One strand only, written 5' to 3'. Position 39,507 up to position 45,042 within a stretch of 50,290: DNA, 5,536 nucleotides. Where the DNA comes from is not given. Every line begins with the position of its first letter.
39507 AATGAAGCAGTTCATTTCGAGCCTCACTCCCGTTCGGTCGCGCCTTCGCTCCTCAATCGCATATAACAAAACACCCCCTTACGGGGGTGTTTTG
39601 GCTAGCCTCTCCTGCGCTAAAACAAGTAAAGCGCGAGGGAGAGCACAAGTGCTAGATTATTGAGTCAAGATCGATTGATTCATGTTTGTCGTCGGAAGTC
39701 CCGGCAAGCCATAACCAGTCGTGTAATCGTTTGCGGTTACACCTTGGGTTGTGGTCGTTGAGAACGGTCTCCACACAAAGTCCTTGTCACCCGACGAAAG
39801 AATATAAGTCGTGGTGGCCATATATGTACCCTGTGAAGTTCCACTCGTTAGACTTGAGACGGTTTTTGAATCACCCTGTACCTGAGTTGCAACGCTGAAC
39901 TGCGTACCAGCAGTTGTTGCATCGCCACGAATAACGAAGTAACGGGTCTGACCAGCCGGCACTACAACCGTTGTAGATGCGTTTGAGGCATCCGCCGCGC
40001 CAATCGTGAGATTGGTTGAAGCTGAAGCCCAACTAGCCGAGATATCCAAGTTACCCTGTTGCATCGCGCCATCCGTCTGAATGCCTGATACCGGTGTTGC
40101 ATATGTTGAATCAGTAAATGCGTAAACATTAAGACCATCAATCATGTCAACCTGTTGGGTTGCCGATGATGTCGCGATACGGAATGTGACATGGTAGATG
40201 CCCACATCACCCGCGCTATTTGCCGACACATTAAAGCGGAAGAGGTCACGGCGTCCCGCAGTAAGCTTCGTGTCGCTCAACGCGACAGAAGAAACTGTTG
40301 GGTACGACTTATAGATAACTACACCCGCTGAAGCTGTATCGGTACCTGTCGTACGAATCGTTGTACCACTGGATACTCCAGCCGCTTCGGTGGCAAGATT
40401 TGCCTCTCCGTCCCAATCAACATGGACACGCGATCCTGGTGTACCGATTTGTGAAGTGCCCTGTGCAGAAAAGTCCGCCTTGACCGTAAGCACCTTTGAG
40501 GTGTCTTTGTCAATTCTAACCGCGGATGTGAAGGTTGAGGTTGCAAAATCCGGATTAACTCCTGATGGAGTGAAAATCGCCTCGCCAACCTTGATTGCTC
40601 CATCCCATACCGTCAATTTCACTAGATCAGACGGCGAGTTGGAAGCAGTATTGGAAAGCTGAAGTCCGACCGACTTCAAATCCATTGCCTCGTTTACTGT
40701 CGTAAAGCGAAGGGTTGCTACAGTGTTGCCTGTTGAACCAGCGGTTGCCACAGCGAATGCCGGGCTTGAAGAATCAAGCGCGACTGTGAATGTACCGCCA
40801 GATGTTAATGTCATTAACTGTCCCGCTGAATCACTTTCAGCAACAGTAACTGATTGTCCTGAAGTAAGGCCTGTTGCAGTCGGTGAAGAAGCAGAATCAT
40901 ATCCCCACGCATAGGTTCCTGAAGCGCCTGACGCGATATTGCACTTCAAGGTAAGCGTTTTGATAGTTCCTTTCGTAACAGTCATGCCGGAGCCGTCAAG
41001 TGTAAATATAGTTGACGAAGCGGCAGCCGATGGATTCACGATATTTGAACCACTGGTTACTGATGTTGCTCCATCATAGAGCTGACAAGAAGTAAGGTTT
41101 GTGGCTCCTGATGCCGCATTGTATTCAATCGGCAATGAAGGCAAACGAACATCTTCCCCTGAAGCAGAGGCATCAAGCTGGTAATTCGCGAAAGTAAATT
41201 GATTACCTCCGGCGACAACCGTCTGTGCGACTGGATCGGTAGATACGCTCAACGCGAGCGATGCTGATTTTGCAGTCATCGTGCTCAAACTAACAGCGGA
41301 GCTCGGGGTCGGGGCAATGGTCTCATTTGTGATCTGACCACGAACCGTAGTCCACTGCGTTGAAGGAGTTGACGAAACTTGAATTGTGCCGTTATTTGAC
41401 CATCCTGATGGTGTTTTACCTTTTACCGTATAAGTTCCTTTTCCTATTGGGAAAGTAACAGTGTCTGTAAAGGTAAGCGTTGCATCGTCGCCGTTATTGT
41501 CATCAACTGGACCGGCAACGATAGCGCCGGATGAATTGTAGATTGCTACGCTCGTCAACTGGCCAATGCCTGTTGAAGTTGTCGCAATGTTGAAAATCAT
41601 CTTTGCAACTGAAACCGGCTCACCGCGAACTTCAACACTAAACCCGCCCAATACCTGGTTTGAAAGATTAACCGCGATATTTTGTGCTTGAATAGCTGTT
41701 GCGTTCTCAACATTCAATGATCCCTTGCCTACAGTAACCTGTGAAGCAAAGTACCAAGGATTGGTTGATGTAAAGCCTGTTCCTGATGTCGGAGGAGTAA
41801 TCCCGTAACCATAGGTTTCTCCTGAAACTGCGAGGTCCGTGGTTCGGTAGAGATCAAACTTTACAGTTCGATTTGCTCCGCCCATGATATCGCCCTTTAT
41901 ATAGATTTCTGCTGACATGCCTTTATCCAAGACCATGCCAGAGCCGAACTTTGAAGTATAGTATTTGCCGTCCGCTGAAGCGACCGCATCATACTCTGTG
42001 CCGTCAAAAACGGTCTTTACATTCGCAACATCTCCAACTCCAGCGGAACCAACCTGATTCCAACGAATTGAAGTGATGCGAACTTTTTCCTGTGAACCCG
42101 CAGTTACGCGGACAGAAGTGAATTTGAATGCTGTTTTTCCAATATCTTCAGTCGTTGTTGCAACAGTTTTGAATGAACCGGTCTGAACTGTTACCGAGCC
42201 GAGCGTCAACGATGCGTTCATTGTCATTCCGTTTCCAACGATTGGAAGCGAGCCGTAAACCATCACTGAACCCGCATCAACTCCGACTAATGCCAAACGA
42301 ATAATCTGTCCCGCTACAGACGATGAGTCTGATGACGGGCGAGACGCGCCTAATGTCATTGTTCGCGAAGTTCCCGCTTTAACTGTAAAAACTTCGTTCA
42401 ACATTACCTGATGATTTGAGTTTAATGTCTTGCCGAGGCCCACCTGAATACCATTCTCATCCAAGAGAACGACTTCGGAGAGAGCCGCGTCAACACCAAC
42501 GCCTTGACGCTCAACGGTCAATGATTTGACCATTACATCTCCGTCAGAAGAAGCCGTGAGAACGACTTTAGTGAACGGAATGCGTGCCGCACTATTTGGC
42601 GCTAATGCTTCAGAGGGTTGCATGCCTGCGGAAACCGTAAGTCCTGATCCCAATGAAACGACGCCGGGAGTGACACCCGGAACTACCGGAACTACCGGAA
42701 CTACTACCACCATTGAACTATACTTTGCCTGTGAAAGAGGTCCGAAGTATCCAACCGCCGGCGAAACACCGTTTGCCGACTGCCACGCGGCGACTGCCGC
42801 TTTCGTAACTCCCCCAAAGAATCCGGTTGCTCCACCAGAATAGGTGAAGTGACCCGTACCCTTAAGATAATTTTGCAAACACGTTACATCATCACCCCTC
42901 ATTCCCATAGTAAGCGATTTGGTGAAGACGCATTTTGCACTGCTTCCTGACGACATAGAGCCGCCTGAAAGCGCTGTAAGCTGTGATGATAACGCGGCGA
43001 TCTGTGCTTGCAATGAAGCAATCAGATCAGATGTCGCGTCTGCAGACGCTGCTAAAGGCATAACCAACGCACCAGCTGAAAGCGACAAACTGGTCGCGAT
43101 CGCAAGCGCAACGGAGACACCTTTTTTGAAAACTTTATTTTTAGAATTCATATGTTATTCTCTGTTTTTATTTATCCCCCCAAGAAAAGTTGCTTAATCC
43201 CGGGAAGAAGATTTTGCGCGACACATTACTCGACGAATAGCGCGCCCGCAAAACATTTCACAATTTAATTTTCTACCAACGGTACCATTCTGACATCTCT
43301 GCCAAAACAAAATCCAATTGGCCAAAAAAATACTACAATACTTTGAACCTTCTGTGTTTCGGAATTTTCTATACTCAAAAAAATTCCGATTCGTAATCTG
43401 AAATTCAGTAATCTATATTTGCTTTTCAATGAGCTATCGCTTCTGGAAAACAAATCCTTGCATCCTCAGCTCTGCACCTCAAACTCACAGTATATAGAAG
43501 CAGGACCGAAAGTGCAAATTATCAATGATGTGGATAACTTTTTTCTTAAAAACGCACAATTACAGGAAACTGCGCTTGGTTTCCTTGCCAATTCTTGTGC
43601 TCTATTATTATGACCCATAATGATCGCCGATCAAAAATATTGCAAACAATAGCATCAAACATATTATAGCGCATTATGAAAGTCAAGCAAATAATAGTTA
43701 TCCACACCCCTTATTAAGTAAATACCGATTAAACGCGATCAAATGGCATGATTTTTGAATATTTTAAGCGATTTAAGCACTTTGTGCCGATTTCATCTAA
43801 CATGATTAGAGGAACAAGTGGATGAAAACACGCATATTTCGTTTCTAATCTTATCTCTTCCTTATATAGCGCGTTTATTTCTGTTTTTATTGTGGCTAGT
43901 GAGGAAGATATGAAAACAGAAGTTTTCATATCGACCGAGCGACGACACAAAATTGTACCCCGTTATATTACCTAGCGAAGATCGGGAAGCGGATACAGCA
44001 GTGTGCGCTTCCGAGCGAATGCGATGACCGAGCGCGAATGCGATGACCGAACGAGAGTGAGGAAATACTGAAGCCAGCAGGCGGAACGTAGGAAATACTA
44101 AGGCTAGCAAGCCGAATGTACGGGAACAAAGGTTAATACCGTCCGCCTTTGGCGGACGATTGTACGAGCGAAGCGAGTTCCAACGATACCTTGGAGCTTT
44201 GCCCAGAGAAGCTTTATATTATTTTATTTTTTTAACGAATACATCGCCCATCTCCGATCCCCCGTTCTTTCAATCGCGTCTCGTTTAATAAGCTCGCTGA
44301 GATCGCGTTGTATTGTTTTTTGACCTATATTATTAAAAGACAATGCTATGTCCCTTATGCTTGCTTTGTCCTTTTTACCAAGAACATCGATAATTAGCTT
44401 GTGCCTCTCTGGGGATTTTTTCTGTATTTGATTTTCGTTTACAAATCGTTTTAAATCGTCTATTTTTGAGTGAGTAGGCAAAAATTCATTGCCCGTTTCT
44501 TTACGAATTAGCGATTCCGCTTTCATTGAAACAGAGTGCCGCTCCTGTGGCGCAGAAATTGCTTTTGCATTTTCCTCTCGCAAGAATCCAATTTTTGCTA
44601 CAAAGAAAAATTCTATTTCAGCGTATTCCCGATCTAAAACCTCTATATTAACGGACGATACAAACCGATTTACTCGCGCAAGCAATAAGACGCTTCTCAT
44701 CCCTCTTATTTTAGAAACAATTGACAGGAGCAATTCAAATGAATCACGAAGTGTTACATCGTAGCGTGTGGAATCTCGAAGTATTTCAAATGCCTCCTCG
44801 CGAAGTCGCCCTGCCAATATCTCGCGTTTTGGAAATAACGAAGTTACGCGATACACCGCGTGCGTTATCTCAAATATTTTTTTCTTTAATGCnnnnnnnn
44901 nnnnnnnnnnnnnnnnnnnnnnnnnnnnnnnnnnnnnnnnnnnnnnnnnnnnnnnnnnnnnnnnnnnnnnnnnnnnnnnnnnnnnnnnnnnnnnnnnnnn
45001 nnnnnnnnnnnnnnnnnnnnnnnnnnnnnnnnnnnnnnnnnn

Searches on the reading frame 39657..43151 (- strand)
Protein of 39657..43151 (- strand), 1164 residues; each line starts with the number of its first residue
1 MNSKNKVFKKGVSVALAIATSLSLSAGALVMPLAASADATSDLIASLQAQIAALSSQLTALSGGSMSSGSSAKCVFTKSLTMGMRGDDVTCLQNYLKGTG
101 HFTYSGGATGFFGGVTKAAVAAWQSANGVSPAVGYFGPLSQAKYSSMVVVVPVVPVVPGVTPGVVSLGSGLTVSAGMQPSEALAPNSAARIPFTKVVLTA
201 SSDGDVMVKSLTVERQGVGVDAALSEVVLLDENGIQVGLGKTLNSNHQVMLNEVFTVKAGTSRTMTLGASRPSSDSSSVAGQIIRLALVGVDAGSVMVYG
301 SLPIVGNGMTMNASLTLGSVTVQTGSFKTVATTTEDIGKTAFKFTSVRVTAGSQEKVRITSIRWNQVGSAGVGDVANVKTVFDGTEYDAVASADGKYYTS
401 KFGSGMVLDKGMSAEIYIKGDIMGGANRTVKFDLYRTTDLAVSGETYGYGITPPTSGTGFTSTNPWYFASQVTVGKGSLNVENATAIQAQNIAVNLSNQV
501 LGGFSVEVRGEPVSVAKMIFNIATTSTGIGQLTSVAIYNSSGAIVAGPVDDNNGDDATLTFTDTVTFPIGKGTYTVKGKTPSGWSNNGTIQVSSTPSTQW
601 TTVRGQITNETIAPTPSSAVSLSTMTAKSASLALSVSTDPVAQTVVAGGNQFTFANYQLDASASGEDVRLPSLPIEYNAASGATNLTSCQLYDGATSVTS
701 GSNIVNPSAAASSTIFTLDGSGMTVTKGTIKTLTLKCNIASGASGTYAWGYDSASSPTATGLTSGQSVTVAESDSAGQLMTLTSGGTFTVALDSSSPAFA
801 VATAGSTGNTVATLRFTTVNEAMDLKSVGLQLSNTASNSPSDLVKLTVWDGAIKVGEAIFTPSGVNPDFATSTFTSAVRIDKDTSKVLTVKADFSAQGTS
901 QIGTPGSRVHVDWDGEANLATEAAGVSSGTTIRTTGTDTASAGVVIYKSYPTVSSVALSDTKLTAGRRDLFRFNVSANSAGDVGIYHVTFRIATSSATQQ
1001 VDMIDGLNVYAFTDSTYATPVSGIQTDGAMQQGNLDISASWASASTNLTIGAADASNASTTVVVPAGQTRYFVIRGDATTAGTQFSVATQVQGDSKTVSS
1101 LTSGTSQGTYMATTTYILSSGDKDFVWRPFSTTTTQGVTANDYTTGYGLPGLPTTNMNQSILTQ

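Call 51: search_protein_families(library=pfam, proteins=[window:39657-43151:-], max_evalue=0.00001)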
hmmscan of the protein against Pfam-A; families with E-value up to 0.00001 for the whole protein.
window:39657-43151:- (1164 aa): 1 family
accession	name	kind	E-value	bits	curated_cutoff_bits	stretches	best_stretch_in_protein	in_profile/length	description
PF01471.23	PG_binding_1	-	2.2e-07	31.4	23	1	85-130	1-44/57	Putative peptidoglycan binding domain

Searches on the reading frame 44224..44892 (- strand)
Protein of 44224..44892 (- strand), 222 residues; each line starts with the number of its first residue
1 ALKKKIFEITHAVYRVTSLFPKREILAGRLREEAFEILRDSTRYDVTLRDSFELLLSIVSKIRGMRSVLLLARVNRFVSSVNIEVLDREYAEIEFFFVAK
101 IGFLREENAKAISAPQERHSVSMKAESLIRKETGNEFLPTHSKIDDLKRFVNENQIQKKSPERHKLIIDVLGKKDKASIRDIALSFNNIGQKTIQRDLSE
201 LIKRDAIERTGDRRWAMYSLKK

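Call 13: search_protein_families(library=pfam, proteins=[window:44224-44892:-])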
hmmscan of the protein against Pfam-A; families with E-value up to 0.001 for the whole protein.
window:44224-44892:- (222 aa): 1 family
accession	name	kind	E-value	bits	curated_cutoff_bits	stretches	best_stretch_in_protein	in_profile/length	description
PF08220.18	HTH_DeoR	-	8.6e-05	22.6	21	1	163-210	1-47/57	DeoR-like helix-turn-helix domain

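Call 49: search_protein_families(library=ncbifam, proteins=[window:44224-44892:-], max_evalue=1)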
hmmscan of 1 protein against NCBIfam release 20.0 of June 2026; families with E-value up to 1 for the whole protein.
window:44224-44892:- (222 aa): 5 families
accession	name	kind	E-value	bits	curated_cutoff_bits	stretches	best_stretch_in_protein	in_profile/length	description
NF041397.1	TranRegGlpR_Halo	equivalog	5.1e-05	23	300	1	162-210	5-52/253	HTH-type transcriptional regulator GlpR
NF007753.1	PRK10434.1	equivalog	0.012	15.2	350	1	160-210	3-52/253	glucitol operon DNA-binding transcriptional repressor SrlR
NF008154.0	PRK10906.1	equivalog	0.015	14.6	331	1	159-210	2-52/252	DeoR/GlpR family transcriptional regulator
NF053660.1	ORF80_fam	equivalog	0.032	14.1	95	1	165-221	5-64/70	ORF80 family leucine zipper DNA-binding protein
NF008911.0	PRK12275.1-2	subfamily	0.12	12.9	137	1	4-102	11-113/118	hypothetical protein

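Call 50: search_protein_families(library=padloc, proteins=[window:44224-44892:-], max_evalue=1)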
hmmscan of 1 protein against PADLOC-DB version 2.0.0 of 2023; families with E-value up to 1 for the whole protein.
window:44224-44892:- (222 aa): 1 family
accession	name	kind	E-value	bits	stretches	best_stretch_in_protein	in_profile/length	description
PDLC01852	CARF3--CARF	-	0.009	13.9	1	142-209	123-189/208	-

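Call 80: find_homologous_proteins(query=window:44224-44892:-, max_evalue=0.00001)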
Query window:44224-44892:- (222 aa): 4 proteins with E <= 0.00001 among 511 candidates.
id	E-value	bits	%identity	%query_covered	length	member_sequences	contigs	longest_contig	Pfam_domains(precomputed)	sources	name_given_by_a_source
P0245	1.1e-133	461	100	100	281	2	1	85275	-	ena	-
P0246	1.6e-99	350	77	100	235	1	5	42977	PF08220.19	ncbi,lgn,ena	ncbi:MAG: DeoR family transcriptional regulator [Patescibacteria group bacterium]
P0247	1.1e-69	252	67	90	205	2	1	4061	PF08220.19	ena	-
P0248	1.2e-47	180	44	100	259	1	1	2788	PF08220.19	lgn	-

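Call 81: find_encoding_contigs(protein=P0246, flank=6000, max_places=4)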
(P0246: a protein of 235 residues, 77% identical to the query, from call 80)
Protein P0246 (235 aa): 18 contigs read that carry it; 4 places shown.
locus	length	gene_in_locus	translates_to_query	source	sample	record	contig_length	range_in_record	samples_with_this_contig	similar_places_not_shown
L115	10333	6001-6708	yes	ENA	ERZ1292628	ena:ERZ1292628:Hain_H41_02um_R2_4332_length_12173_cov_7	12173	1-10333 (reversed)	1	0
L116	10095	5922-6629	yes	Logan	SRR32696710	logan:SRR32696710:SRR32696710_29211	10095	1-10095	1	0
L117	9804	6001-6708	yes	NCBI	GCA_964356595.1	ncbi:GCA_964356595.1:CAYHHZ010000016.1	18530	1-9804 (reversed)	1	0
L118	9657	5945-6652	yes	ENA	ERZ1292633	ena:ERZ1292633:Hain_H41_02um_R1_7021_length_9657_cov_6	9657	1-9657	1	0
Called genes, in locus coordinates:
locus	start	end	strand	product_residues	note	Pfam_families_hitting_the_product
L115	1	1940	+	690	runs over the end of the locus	PF03483:B3_4, PF03484:B5, PF17759:tRNA_synthFbeta, PF03147:FDX-ACB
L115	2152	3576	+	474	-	PF00089:Trypsin, PF13365:Trypsin_2, PF00595:PDZ (faint), PF13180:PDZ_2, PF17820:PDZ_6 (weak)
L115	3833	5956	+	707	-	PF02518:HATPase_c, PF00204:DNA_gyraseB, PF01751:Toprim, PF00986:DNA_gyraseB_C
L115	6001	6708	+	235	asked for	PF08220:HTH_DeoR (weak)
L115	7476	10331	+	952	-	?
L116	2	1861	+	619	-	?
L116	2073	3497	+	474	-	PF00089:Trypsin, PF13365:Trypsin_2, PF00595:PDZ (faint), PF13180:PDZ_2, PF17820:PDZ_6 (weak)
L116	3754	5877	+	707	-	PF02518:HATPase_c, PF00204:DNA_gyraseB, PF01751:Toprim, PF00986:DNA_gyraseB_C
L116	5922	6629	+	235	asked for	PF08220:HTH_DeoR (weak)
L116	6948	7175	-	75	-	-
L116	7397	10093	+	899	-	?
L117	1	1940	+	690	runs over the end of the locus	PF03483:B3_4, PF03484:B5, PF17759:tRNA_synthFbeta, PF03147:FDX-ACB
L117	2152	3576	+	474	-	PF00089:Trypsin, PF13365:Trypsin_2, PF00595:PDZ (faint), PF13180:PDZ_2, PF17820:PDZ_6 (weak)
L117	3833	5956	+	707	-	PF02518:HATPase_c, PF00204:DNA_gyraseB, PF01751:Toprim, PF00986:DNA_gyraseB_C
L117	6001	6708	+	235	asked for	PF08220:HTH_DeoR (weak)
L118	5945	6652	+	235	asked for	PF08220:HTH_DeoR (weak)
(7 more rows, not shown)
